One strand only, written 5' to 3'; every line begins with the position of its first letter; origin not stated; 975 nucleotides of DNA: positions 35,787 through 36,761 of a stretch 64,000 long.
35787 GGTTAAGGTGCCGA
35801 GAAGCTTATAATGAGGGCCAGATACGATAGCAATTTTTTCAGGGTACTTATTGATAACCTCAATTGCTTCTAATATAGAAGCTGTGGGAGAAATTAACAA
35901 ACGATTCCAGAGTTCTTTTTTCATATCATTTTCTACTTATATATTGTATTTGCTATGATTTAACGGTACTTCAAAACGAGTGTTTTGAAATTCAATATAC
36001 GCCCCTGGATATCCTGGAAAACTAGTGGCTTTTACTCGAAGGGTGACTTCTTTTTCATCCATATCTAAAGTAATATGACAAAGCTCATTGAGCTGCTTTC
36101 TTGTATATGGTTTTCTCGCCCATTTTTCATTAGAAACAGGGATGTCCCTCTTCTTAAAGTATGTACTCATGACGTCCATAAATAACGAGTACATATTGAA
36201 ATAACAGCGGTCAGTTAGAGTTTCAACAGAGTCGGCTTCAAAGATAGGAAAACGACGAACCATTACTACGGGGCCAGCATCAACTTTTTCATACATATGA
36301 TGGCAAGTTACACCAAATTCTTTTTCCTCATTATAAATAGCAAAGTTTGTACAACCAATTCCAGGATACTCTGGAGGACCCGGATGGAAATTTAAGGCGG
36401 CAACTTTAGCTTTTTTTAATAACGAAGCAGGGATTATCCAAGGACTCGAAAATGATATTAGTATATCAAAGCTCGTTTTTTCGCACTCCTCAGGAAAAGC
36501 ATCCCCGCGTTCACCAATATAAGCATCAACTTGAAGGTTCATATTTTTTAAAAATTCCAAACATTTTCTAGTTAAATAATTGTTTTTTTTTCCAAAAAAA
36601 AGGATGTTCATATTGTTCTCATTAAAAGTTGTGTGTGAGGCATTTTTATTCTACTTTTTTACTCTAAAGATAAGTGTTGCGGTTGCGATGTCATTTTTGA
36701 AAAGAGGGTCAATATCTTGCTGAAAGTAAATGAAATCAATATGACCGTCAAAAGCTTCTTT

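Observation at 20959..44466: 23.5-kb single-strand operon for a heavily tailored legionaminic-acid-type nonulosonic acid glycan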

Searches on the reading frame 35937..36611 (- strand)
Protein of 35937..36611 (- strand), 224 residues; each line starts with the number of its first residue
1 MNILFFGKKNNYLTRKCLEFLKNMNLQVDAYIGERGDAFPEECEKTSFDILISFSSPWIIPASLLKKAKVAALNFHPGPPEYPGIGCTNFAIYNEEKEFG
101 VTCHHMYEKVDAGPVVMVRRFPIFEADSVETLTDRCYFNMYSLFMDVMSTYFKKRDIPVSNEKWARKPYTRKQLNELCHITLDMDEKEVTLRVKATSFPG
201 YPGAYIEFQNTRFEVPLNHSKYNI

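Call 4: search_protein_families(library=pfam, proteins=[window:35937-36611:-])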
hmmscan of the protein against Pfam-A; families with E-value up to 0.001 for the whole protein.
window:35937-36611:- (224 aa): 1 family
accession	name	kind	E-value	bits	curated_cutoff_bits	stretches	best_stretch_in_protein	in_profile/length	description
PF00551.24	Formyl_trans_N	-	4.3e-15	56.4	26.1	1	38-146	70-179/181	Formyl transferase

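Call 6: search_protein_families(library=ncbifam, proteins=[window:35937-36611:-])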
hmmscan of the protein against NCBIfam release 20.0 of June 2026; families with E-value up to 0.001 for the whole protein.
window:35937-36611:- (224 aa): 5 families
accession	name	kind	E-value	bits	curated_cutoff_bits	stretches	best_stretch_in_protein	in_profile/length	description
NF005998.1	PRK08125.1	equivalog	8.2e-16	57.5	777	1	43-215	71-242/649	bifunctional UDP-4-amino-4-deoxy-L-arabinose formyltransferase/UDP-glucuronic acid oxidase ArnA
NF005414.0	PRK06988.1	equivalog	1.4e-15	57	316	1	41-215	71-244/311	formyltransferase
TIGR00639.1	PurN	equivalog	1.6e-14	53.8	150.1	1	49-152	81-185/192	phosphoribosylglycinamide formyltransferase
TIGR00460.1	fmt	equivalog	1e-10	41.3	201.5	1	24-210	56-240/315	methionyl-tRNA formyltransferase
NF005755.0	PRK07579.1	equivalog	1.1e-08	35.2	238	1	47-189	65-206/245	dTDP-4-amino-4,6-dideoxyglucose formyltransferase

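Call 28: search_solved_structures(query=window:35937-36611:-, max_evalue=0.01, show_alignments=3)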
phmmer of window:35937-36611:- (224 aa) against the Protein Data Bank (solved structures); distinct sequences matched with E-value up to 0.01: 46.
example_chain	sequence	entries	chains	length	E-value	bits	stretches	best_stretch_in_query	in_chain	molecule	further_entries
2gar_A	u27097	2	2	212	4.2e-10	43.3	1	60-155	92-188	GLYCINAMIDE RIBONUCLEOTIDE TRANSFORMYLASE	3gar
1c3e_A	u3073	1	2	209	4.7e-10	43.2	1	64-155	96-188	GLYCINAMIDE RIBONUCLEOTIDE TRANSFORMYLASE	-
1c2t_A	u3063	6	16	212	4.8e-10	43.1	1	64-155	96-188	GLYCINAMIDE RIBONUCLEOTIDE TRANSFORMYLASE | PHOSPHORIBOSYL-GLYCINAMIDE FORMYLTRANSFERASE | PHOSPHORIBOSYLGLYCINAMIDE FORMYLTRANSFERASE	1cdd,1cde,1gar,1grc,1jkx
5vyt_A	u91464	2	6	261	1.3e-09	41.7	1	36-213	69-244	Gdp-mannose 4,6-dehydratase / gdp-4-amino-4,6-dideoxy-d-mannose formyltransferase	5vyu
5vyr_A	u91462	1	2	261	1.8e-09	41.2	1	36-213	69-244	Gdp-mannose 4,6-dehydratase / gdp-4-amino-4,6-dideoxy-d-mannose formyltransferase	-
5vys_A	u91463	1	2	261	2e-09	41.1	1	36-211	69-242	Gdp-mannose 4,6-dehydratase / gdp-4-amino-4,6-dideoxy-d-mannose formyltransferase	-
8gjh_A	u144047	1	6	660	6.9e-08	36.1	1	46-205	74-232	Bifunctional polymyxin resistance protein ArnA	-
6pih_A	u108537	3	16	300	8.8e-08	35.8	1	41-134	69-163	Bifunctional polymyxin resistance protein ArnA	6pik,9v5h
1yrw_A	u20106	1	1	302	9e-08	35.7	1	41-134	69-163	protein ArnA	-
2bln_A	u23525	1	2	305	9.2e-08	35.7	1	41-134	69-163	PROTEIN YFBG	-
5j63_A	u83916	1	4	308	9.5e-08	35.6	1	41-134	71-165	Bifunctional polymyxin resistance protein ArnA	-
3tqr_A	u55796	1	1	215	1.2e-07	35.3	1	72-152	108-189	Phosphoribosylglycinamide formyltransferase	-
6j1f_B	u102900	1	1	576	1.3e-07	35.2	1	1-204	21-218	Hydrogenase regulation HoxX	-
6j0p_A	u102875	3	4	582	1.3e-07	35.2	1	1-204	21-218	Hydrogenase regulation HoxX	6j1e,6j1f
6j1i_A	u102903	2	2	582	1.3e-07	35.2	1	1-204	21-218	Hydrogenase regulation HoxX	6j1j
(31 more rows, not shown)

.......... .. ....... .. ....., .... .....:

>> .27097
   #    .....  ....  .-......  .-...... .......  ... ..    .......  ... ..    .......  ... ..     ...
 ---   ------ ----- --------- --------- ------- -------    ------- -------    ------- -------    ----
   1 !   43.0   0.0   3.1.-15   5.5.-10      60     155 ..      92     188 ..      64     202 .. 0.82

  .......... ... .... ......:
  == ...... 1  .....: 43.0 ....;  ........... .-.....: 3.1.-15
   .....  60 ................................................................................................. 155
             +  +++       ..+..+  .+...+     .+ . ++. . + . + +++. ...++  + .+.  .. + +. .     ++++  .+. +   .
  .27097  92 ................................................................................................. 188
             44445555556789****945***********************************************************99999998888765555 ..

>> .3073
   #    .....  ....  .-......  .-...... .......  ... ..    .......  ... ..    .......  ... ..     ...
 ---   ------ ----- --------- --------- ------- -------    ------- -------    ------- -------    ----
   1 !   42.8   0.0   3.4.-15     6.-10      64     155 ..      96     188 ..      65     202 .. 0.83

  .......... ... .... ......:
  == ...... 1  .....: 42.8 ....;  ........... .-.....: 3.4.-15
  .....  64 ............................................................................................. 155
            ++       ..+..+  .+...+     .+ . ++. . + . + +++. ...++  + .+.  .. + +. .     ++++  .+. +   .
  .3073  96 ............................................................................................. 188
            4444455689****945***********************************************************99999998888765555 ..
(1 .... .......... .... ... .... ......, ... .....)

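Call 30: find_homologous_proteins(query=window:35937-36611:-)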
Query window:35937-36611:- (224 aa): 1389 proteins with E <= 0.001 among 1457 candidates; the best 120 are listed.
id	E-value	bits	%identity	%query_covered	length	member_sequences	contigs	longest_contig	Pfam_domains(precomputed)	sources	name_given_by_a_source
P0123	1.3e-152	524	100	100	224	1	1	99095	PF00551.25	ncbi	-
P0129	6.3e-91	323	63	96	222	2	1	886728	PF00551.25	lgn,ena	-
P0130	5.8e-89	316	61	96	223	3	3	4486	PF00551.25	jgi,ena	-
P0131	1.7e-88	315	58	99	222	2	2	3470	PF00551.25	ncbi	-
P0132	2.0e-85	305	59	96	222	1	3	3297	PF00551.25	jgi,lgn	-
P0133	1.7e-83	298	58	95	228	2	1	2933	PF00551.25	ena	-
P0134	2.5e-80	288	59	95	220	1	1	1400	PF00551.25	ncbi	-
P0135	3.3e-80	287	54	96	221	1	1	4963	PF00551.25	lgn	-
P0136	3.7e-79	284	56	96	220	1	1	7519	PF00551.25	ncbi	-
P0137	6.9e-79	283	57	96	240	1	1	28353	PF00551.25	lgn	-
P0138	1.1e-78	282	57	91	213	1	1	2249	PF00551.25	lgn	-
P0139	1.2e-78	282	55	95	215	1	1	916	PF00551.25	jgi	jgi:methionyl-tRNA formyltransferase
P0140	3.6e-78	281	62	84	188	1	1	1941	PF00551.25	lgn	-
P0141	4.7e-76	274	55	98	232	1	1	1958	PF00551.25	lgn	-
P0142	6.5e-76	273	55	99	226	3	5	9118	PF00551.25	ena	-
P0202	8.8e-69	250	50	96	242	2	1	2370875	PF00551.25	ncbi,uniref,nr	ncbi:hypothetical protein JZK55_12610 [Dissulfurispira thermophila]|uniref:phosphoribosylglycinamide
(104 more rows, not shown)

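Call 32: find_encoding_contigs(protein=P0129, flank=10000, max_places=1)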
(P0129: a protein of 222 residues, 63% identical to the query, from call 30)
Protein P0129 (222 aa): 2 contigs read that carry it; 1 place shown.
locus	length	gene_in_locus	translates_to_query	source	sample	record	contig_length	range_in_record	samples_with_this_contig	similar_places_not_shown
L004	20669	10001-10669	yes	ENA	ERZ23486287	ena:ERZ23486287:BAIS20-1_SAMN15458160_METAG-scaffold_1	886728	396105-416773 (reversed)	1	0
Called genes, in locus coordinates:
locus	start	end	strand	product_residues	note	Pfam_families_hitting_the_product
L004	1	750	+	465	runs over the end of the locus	PF02878:PGM_PMM_I, PF02879:PGM_PMM_II, PF02880:PGM_PMM_III, PF00408:PGM_PMM_IV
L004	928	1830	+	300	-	PF01507:PAPS_reduct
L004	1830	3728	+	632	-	PF00009:GTP_EFTU, PF01926:MMR_HSR1 (faint), PF03144:GTP_EFTU_D2 (faint), PF22594:GTP-eEF1A_C, PF01583:APS_kinase, PF13671:AAA_33 (weak)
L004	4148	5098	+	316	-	PF13439:Glyco_transf_4 (weak), PF00534:Glycos_transf_1, PF13692:Glyco_trans_1_4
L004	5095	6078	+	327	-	PF01073:3Beta_HSD, PF01370:Epimerase, PF02719:Polysacc_synt_2 (faint), PF04321:RmlD_sub_bind, PF13460:NAD_binding_10, PF16363:GDP_Man_Dehyd, PF07993:NAD_binding_4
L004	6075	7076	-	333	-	PF01073:3Beta_HSD, PF01370:Epimerase, PF02719:Polysacc_synt_2, PF04321:RmlD_sub_bind, PF05368:NmrA, PF07993:NAD_binding_4 (weak), PF13460:NAD_binding_10, PF16363:GDP_Man_Dehyd, +1 more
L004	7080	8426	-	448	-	PF03721:UDPG_MGDP_dh_N, PF00984:UDPG_MGDP_dh, PF03720:UDPG_MGDP_dh_C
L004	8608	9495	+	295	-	PF01370:Epimerase, PF16363:GDP_Man_Dehyd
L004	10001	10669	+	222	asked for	PF00551:Formyl_trans_N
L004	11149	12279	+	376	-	PF01266:DAO, PF13450:NAD_binding_8 (weak)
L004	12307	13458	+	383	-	PF01073:3Beta_HSD, PF01370:Epimerase, PF16363:GDP_Man_Dehyd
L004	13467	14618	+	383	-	PF01041:DegT_DnrJ_EryC1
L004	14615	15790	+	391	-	PF02350:Epimerase_2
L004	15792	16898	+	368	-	PF03102:NeuB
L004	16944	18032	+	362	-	PF00571:CBS, PF00483:NTP_transferase, PF12804:NTP_transf_3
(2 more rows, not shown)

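Call 33: find_encoding_contigs(protein=P0202, flank=10000, max_places=1)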
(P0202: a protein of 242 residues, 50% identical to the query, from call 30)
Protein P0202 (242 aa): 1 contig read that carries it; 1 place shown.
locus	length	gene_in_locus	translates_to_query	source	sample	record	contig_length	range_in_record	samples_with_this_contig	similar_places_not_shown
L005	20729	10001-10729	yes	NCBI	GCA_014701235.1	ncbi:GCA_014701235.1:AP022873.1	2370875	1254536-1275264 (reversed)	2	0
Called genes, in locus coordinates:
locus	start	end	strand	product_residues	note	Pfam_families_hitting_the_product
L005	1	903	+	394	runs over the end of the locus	PF02749:QRPTase_N, PF01729:QRPTase_C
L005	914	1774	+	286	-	PF00892:EamA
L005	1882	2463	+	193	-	PF13412:HTH_24, PF12802:MarR_2 (faint), PF22674:C2185-like_N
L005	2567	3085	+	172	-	PF02357:NusG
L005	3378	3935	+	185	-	-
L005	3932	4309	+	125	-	PF01909:NTP_transf_2 (weak), PF18765:Polbeta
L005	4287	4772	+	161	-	PF20797:HepT-like_2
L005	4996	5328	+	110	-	PF02706:Wzz (weak)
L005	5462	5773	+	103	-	-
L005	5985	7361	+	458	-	PF05598:DUF772, PF01609:DDE_Tnp_1, PF13751:DDE_Tnp_1_6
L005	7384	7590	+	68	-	-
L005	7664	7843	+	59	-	PF01041:DegT_DnrJ_EryC1 (weak)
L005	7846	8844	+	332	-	PF00106:adh_short, PF01073:3Beta_HSD, PF01370:Epimerase, PF02719:Polysacc_synt_2, PF04321:RmlD_sub_bind, PF05368:NmrA, PF07993:NAD_binding_4, PF16363:GDP_Man_Dehyd, +1 more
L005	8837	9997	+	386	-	PF01041:DegT_DnrJ_EryC1, PF00155:Aminotran_1_2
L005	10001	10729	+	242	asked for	PF00551:Formyl_trans_N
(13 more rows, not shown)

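Call 89: search_protein_families(library=pfam, proteins=[P0252, P0254, P0256, P0260, P0266, P0277, P0300, P0337, P0339, P0363], max_evalue=0.1)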
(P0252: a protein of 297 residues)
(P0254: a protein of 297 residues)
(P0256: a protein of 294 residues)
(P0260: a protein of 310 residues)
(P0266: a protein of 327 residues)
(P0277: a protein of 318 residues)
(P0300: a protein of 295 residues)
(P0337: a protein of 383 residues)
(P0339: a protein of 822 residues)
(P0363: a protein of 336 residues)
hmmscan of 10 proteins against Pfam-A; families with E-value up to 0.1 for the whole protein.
P0252 (297 aa): 0 families

P0254 (297 aa): 1 family
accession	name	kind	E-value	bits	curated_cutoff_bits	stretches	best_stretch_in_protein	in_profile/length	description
PF06276.17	FhuF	-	0.092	13.7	25.2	0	245-279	32-65/161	Ferric iron reductase FhuF-like transporter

P0256 (294 aa): 0 families

P0260 (310 aa): 2 families
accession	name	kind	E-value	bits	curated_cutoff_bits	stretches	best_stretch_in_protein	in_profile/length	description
PF10280.14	Med11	-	0.06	14.2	26.9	1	81-147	11-75/120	Mediator complex protein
PF11815.13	DUF3336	-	0.09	13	25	0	34-69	78-113/138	Domain of unknown function (DUF3336)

P0266 (327 aa): 0 families

P0277 (318 aa): 0 families

P0300 (295 aa): 0 families

P0337 (383 aa): 1 family
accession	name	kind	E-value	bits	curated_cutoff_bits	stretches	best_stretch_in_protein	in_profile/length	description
PF05721.19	PhyH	-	0.00034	21.4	22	1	147-331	2-202/213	Phytanoyl-CoA dioxygenase (PhyH)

P0339 (822 aa): 13 families
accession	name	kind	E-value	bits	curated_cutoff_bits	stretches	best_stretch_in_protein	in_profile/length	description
PF00685.33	Sulfotransfer_1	-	3.5e-18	66.4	22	1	591-774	2-185/255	Sulfotransferase domain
PF13469.12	Sulfotransfer_3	-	5.1e-10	40.4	27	1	662-773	110-213/216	Sulfotransferase family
PF13181.12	TPR_8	-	5.9e-09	35.8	25.7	0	407-436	4-33/34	Tetratricopeptide repeat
PF07719.23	TPR_2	-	1.7e-08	34.4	27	0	439-470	2-33/34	Tetratricopeptide repeat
PF13414.12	TPR_11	-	1.9e-07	31.1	26.8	1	383-418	7-42/42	TPR repeat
PF13428.12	TPR_14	-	4.8e-07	30.3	23.5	0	407-445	4-42/44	Tetratricopeptide repeat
PF14559.12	TPR_19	-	8.6e-06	26.4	25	1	416-470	3-57/68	Tetratricopeptide repeat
PF13424.12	TPR_12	-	2.8e-05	24.7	30.1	1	406-466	5-73/77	Tetratricopeptide repeat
PF00515.34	TPR_1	-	0.0022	18.2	27.8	0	407-436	4-33/34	Tetratricopeptide repeat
PF23914.1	TPR_CcmH_CycH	-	0.0076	16.5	42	0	387-470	67-153/158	Cytochrome c-type biogenesis protein H TPR domain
PF03567.20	Sulfotransfer_2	-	0.0085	16.7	22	1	663-733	67-133/252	Sulfotransferase family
PF13431.12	TPR_17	-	0.011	16.4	24.4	0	325-352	3-30/34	Tetratricopeptide repeat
PF09295.16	ChAPs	-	0.081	12.3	20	0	303-361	235-294/395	ChAPs (Chs5p-Arf1p-binding proteins)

P0363 (336 aa): 0 families

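Call 97: search_protein_families(library=pfam, proteins=[L079:2157-3380:-, L032:4699-6180:+], max_evalue=0.1)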
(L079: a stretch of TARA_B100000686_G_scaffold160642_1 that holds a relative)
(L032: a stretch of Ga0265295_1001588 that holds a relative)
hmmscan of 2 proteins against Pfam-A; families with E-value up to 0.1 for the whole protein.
L079:2157-3380:- (408 aa): 0 families

L032:4699-6180:+ (494 aa): 0 families
